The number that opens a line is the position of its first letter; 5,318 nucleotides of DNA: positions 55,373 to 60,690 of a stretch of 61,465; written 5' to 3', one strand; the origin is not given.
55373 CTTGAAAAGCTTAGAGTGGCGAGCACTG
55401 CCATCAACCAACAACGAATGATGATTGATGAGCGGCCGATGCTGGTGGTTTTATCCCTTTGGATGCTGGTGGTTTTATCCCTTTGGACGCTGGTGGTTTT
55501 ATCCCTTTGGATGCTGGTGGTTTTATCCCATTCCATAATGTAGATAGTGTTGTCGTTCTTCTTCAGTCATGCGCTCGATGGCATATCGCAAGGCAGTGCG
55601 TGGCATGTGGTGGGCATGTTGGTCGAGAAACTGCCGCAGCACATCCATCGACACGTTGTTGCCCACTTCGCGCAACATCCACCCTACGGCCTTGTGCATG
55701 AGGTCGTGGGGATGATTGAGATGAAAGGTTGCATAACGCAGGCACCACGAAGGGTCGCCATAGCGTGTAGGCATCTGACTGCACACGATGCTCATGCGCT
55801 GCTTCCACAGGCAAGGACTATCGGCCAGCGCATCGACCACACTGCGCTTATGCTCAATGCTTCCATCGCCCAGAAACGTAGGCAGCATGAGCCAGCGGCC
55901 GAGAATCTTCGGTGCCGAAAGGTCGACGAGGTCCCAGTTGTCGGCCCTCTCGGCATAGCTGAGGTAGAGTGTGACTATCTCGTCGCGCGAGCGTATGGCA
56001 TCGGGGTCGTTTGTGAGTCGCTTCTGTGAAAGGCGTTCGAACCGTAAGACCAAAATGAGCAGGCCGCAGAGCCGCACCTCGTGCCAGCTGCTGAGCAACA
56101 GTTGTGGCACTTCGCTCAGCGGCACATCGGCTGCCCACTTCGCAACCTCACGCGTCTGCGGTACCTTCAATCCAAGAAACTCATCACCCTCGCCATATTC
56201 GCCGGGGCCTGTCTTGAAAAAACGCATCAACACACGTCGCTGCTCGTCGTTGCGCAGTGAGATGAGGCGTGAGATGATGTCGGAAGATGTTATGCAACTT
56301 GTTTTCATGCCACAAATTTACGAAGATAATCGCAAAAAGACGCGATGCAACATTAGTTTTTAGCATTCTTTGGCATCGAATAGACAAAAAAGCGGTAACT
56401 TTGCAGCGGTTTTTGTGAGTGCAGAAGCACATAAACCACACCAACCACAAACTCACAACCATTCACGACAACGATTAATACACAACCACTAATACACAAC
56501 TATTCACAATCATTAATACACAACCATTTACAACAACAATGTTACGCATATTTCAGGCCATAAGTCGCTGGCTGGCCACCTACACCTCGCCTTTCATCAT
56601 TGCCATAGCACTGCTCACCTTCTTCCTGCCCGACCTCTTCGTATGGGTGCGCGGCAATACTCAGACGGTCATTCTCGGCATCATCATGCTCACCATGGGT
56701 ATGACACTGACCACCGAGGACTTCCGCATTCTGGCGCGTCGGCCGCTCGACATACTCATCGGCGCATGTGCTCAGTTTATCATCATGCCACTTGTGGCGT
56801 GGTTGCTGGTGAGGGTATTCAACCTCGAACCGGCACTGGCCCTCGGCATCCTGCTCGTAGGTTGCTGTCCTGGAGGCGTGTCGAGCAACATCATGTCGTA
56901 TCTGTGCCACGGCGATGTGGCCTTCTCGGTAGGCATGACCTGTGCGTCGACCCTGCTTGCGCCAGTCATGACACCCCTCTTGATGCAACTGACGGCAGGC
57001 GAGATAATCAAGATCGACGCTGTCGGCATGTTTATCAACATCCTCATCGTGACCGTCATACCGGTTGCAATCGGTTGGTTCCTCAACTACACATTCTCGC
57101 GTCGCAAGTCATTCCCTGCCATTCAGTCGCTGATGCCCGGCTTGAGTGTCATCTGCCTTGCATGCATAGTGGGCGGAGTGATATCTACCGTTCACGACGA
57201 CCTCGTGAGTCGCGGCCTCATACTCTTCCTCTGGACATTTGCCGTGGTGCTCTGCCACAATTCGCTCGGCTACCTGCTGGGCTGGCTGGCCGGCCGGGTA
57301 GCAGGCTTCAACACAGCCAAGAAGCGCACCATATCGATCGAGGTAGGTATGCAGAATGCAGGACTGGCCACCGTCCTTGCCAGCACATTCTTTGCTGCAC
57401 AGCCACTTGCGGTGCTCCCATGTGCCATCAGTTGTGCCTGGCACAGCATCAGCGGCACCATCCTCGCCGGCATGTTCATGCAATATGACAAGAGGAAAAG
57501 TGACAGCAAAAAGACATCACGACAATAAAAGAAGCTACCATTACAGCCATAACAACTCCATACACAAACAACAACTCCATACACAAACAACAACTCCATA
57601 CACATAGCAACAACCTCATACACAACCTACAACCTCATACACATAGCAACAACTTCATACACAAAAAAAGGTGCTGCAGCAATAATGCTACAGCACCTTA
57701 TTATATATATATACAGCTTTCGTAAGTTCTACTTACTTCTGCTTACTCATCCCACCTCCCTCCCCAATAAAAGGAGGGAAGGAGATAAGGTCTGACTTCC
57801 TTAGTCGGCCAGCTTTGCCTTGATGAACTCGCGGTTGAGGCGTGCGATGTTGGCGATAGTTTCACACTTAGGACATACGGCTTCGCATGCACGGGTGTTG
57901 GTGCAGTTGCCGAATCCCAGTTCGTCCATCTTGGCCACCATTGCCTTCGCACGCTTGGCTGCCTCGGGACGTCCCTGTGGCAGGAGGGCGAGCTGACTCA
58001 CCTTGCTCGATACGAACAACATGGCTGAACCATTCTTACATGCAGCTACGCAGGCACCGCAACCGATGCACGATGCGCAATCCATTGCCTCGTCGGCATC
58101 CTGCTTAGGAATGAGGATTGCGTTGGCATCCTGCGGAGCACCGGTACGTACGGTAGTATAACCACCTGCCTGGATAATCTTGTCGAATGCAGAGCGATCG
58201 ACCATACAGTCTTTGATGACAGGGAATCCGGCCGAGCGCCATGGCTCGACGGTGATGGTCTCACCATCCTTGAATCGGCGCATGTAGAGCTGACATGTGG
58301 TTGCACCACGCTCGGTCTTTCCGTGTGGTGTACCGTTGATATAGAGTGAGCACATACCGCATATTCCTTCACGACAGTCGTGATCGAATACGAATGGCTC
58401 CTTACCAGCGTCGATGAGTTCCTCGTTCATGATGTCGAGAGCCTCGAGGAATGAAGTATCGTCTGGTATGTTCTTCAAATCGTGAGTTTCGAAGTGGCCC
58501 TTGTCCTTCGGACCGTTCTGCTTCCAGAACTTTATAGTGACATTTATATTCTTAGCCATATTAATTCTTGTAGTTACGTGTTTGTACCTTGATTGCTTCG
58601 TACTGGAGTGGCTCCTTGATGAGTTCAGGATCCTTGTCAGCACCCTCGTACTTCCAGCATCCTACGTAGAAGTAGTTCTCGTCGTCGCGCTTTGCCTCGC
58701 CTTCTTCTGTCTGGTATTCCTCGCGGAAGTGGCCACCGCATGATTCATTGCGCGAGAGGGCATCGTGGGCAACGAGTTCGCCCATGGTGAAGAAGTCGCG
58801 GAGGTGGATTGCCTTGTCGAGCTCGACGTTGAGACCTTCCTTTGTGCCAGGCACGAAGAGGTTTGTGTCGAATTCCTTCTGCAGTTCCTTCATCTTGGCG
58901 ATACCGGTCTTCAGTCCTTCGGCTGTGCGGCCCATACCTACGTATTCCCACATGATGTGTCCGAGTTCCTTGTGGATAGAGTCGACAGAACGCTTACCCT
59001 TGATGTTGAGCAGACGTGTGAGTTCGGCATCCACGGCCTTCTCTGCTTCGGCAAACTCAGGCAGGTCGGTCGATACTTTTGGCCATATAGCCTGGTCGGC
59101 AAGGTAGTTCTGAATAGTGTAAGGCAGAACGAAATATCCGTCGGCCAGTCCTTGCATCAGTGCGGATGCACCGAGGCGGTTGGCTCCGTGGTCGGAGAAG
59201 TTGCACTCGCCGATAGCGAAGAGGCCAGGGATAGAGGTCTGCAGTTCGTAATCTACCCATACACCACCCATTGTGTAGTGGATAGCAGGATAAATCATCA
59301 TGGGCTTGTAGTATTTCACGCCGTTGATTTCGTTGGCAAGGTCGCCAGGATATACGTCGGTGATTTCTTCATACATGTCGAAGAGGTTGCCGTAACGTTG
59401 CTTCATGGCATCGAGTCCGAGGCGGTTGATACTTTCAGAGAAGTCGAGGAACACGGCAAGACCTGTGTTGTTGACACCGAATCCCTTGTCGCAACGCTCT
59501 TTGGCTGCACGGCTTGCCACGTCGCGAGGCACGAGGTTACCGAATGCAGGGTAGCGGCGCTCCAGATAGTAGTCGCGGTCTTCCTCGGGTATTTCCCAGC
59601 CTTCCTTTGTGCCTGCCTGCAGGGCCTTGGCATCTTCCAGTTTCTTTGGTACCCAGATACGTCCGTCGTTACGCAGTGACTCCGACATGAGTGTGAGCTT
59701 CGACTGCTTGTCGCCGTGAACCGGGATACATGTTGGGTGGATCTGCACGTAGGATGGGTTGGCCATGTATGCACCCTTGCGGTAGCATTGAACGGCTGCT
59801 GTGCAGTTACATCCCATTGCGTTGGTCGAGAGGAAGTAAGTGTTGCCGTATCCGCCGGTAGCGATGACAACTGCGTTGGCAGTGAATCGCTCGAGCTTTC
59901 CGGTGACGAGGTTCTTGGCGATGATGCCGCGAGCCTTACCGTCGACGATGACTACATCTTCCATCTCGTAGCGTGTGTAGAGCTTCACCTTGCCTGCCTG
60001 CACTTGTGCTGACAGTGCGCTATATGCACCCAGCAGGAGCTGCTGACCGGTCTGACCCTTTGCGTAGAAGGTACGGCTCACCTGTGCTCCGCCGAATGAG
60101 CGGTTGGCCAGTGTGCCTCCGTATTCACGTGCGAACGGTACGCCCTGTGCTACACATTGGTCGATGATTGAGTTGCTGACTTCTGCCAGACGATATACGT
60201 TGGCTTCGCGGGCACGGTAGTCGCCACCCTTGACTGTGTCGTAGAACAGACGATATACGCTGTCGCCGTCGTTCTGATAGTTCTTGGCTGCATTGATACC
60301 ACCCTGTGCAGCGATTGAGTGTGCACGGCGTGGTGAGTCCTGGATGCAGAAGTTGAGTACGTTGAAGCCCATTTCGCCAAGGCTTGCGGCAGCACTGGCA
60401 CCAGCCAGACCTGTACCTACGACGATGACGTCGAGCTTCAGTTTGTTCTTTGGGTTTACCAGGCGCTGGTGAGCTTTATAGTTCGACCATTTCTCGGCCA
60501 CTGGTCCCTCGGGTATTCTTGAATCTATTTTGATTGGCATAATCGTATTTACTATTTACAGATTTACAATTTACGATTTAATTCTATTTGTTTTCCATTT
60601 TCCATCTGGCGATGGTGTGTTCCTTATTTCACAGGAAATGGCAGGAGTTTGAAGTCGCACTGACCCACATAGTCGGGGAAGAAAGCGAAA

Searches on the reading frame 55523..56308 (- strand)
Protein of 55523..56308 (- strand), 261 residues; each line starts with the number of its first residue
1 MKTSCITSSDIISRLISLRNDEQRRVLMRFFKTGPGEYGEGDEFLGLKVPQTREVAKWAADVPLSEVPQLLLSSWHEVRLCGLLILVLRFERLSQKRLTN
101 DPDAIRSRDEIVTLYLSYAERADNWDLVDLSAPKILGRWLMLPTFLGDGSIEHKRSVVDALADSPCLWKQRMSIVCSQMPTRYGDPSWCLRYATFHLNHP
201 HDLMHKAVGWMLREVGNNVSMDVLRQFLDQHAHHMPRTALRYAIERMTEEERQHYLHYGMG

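Call 7: search_protein_families(library=ncbifam, proteins=[window:55523-56308:-], max_evalue=0.001)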
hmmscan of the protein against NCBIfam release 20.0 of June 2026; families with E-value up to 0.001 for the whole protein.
window:55523-56308:- (261 aa): 0 families

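Call 71: search_protein_families(library=pfam, proteins=[window:55523-56308:-], max_evalue=0.01)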
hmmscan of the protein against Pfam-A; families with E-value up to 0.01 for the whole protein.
window:55523-56308:- (261 aa): 1 family
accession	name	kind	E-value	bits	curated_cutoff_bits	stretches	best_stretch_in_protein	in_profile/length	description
PF08713.17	DNA_alkylation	-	2e-45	155.5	21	1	12-247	2-213/213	DNA alkylation repair enzyme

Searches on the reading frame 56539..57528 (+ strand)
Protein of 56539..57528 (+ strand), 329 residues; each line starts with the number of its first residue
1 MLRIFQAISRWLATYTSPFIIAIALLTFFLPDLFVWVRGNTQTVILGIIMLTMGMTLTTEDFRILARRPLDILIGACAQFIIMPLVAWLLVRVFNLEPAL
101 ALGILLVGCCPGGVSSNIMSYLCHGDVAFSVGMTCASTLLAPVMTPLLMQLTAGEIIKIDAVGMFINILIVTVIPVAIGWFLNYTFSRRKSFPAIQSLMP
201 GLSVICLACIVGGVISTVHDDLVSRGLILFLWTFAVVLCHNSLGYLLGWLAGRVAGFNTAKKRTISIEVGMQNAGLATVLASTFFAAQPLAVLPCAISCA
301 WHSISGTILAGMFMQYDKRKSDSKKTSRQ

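Call 71: search_protein_families(library=pfam, proteins=[window:56539-57528:+], max_evalue=0.01)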
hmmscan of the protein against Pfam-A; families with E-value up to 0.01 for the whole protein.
window:56539-57528:+ (329 aa): 3 families
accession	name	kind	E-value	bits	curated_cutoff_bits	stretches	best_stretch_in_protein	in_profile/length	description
PF01758.21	SBF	-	2.1e-41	142.1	24.3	1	44-219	2-185/191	Sodium Bile acid symporter family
PF13593.11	SBF_like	-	6.4e-20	72.1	25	1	34-310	24-308/313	SBF-like CPA transporter family (DUF4137)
PF03547.23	Mem_trans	-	1.3e-05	24.5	25.7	1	45-129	240-323/343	Membrane transport protein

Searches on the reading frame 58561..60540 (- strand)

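Call 71: search_protein_families(library=pfam, proteins=[window:58561-60540:-], max_evalue=0.01)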
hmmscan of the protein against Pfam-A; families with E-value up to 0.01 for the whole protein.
window:58561-60540:- (659 aa): 6 families
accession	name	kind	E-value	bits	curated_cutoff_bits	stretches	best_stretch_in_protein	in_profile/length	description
PF00890.30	FAD_binding_2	-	3.3e-59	201.6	20.4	1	37-461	1-414/414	FAD binding domain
PF02910.25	Succ_DH_flav_C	-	1.5e-35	122.4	20.8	1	523-657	1-130/130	Fumarate reductase flavoprotein C-term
PF07992.20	Pyr_redox_2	-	5.5e-10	39.6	26.1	1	37-234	2-113/291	Pyridine nucleotide-disulphide oxidoreductase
PF01266.30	DAO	-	1.6e-07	31.6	27.9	1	37-328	1-292/353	FAD dependent oxidoreductase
PF03486.20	HI0933_like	-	5.8e-06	26.4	50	0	37-88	2-53/244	HI0933-like protein Rossmann domain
PF01134.28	GIDA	-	2.4e-05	24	22.1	1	37-64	1-28/391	Glucose inhibited division protein A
